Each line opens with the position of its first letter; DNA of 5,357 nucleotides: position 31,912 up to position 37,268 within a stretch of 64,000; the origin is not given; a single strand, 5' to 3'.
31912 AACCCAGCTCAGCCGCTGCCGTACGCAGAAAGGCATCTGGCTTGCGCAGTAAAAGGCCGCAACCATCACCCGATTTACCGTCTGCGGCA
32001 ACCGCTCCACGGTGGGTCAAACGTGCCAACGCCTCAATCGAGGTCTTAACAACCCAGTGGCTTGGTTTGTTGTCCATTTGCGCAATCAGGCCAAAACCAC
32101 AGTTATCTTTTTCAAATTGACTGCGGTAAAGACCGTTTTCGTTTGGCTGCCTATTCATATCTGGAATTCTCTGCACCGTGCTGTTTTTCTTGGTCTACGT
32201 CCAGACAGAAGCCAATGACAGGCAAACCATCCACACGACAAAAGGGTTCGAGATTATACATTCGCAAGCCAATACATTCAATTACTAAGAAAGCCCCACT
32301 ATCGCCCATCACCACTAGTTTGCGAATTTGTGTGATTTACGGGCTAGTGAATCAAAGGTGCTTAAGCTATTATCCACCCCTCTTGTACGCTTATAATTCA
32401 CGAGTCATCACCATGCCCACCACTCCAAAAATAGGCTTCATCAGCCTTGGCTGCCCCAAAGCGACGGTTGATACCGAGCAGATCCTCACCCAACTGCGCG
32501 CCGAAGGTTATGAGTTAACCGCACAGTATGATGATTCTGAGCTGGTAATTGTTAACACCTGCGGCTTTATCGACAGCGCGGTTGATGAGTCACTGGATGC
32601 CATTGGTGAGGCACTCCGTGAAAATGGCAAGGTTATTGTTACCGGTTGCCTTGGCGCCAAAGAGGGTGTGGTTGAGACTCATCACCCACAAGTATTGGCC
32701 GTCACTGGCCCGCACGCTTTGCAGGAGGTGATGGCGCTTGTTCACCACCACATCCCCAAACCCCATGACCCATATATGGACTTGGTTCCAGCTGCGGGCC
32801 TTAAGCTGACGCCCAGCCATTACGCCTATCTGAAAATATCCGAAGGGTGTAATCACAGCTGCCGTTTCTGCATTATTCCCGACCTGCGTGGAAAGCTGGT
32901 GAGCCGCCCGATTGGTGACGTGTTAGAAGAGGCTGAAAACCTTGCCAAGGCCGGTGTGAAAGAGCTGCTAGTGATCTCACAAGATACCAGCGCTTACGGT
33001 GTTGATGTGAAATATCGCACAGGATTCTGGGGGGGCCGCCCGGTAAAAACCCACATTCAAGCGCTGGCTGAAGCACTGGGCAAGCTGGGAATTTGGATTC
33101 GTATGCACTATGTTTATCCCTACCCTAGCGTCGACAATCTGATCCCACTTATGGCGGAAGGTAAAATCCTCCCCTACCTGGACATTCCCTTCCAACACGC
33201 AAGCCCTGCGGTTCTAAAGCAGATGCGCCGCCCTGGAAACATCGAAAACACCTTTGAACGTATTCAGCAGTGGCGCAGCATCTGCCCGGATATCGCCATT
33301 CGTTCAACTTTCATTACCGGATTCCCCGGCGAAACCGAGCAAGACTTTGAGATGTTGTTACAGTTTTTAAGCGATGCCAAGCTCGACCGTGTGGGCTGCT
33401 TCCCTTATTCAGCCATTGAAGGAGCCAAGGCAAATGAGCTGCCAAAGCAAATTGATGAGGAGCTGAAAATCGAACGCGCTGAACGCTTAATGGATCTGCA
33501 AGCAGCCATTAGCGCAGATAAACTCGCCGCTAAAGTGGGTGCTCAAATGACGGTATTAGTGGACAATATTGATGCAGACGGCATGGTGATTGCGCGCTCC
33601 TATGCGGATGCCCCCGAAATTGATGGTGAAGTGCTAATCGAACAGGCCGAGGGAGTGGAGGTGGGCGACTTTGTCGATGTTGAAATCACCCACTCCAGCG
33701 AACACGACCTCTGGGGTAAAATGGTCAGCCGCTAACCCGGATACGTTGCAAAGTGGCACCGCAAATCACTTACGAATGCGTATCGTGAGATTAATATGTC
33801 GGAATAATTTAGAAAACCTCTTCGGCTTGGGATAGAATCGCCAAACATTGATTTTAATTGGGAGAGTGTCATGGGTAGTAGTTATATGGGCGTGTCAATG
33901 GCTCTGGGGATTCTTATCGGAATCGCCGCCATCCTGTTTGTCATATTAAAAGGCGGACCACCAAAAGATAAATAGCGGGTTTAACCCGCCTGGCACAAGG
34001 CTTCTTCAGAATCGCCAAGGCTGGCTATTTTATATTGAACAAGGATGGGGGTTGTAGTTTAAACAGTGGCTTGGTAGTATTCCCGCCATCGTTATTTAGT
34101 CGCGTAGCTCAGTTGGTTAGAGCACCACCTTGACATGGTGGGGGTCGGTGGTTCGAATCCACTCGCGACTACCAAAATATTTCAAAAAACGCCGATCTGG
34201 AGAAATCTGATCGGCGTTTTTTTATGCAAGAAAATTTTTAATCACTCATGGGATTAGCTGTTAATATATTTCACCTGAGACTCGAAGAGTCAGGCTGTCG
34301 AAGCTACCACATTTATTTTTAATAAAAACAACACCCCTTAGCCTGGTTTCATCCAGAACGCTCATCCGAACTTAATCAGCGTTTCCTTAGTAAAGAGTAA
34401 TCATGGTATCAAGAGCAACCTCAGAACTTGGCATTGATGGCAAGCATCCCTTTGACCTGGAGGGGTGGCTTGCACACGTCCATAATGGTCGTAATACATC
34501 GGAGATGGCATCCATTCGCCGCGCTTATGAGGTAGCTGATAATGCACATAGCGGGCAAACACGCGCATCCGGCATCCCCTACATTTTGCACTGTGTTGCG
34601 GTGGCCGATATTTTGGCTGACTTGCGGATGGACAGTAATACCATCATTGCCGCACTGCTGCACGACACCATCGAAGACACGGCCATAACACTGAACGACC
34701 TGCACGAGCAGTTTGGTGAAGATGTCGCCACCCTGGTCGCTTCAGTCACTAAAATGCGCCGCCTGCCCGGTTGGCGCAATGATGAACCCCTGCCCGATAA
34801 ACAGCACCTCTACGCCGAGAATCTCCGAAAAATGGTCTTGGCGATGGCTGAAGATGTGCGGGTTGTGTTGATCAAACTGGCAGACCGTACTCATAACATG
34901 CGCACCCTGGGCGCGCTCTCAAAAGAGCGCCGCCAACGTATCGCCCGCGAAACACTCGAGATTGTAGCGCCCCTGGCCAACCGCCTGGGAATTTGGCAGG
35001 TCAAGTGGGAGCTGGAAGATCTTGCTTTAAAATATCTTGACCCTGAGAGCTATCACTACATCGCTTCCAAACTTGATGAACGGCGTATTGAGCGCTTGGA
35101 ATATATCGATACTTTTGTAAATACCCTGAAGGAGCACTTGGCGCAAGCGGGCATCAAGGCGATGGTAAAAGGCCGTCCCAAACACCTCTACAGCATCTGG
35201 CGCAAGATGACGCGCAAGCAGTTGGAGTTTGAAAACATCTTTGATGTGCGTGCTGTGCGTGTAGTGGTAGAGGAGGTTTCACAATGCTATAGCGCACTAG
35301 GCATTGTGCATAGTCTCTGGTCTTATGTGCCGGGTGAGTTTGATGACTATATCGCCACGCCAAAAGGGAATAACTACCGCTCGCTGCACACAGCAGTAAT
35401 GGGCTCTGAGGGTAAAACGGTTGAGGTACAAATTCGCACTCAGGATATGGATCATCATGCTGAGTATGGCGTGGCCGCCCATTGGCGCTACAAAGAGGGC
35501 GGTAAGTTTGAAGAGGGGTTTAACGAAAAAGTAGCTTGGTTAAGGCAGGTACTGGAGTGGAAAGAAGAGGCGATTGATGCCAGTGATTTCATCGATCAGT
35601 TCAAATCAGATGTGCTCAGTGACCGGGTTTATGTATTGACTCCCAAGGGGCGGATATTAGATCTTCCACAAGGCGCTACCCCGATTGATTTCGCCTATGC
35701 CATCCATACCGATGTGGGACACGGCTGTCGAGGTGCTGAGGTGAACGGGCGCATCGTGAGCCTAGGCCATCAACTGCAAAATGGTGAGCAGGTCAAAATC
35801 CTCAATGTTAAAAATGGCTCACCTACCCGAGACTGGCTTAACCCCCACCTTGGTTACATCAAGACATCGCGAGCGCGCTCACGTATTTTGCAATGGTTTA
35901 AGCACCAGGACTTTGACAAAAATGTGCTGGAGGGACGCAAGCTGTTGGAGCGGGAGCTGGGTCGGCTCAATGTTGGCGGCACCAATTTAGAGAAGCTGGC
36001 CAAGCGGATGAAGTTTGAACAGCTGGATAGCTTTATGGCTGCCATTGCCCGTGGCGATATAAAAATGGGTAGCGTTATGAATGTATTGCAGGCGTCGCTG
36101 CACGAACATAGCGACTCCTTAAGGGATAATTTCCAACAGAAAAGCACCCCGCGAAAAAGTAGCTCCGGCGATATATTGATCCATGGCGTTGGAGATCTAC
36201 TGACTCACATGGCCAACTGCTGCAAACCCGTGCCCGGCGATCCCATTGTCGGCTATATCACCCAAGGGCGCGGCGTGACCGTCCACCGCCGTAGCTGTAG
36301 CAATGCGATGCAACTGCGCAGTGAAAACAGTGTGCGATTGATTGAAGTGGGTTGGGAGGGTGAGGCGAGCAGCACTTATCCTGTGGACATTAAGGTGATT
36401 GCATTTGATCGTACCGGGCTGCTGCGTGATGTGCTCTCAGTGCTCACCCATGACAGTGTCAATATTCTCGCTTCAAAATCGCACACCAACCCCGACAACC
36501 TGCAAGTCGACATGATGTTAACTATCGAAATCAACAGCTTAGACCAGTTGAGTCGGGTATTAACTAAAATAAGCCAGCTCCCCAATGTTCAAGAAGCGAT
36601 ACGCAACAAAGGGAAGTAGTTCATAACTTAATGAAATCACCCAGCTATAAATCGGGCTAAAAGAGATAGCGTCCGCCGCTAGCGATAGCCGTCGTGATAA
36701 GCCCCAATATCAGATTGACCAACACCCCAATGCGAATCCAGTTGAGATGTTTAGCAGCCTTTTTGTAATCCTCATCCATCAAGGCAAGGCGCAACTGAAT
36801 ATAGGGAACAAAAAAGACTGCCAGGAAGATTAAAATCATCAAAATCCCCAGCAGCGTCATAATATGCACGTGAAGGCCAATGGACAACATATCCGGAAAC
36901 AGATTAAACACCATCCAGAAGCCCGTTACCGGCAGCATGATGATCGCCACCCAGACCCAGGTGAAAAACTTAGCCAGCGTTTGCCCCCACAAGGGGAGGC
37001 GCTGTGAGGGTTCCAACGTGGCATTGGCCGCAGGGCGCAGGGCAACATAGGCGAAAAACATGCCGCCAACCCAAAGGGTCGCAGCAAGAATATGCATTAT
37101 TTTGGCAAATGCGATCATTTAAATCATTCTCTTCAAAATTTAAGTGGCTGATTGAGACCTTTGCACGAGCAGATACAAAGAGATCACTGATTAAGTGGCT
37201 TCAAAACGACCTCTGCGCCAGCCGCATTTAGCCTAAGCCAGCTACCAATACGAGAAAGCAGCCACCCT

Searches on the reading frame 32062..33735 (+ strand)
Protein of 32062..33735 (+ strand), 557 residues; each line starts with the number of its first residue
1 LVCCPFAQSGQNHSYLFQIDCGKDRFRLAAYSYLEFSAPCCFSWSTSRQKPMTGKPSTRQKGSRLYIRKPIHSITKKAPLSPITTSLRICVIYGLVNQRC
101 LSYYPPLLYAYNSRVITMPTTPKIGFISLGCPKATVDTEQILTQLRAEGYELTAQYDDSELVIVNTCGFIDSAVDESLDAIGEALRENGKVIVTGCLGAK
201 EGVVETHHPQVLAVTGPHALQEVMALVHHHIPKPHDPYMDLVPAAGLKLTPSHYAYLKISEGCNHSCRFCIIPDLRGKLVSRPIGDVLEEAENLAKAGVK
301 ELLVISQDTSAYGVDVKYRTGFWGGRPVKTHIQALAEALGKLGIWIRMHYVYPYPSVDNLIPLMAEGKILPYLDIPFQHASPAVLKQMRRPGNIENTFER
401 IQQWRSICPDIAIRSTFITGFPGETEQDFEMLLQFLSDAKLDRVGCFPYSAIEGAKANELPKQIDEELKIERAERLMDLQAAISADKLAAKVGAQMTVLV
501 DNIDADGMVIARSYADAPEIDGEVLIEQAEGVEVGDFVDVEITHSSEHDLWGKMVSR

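Call 82: search_protein_families(library=pfam, proteins=[window:32062-33735:+], max_evalue=0.00001)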
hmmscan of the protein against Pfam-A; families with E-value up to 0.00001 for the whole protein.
window:32062-33735:+ (557 aa): 3 families
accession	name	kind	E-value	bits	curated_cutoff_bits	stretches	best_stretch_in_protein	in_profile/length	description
PF04055.27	Radical_SAM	-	4.3e-23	82.7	29.5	1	258-436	2-166/166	Radical SAM superfamily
PF18693.7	TRAM_2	-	2.8e-22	79.1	27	1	492-555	1-63/63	TRAM domain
PF00919.26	UPF0004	-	1.1e-18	67.5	27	1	123-202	1-83/98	Uncharacterized protein family UPF0004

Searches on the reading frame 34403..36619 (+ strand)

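Call 71: search_protein_families(library=pfam, proteins=[window:34403-36619:+], max_evalue=1e-8)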
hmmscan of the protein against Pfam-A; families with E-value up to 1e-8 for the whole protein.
window:34403-36619:+ (738 aa): 6 families
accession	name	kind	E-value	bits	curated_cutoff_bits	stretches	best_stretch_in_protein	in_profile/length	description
PF13328.12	HD_4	-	1.1e-54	184.8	27.2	1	41-198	1-156/156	HD domain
PF04607.23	RelA_SpoT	-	1.3e-43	148.3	27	1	257-367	1-112/113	Region found in RelA / SpoT proteins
PF02824.27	TGS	-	5.1e-22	78.1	22.2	1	409-467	1-59/60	TGS domain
PF13291.12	ACT_4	-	2.2e-19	70.3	27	1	657-734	3-80/80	ACT domain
PF01966.28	HD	-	3.2e-10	40.8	22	1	61-166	2-116/116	HD domain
PF19296.4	RelA_AH_RIS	-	7.4e-09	36.4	23.8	0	488-629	6-169/185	RelA/SpoT, AH and RIS domains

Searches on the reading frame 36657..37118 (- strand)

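Call 82: search_protein_families(library=pfam, proteins=[window:36657-37118:-], max_evalue=0.00001)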
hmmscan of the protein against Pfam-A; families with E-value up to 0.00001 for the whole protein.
window:36657-37118:- (153 aa): 1 family
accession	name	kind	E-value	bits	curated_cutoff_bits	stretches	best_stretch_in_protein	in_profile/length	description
PF05425.18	CopD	-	4.9e-10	40.2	32.1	1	46-147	2-103/105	Copper resistance protein D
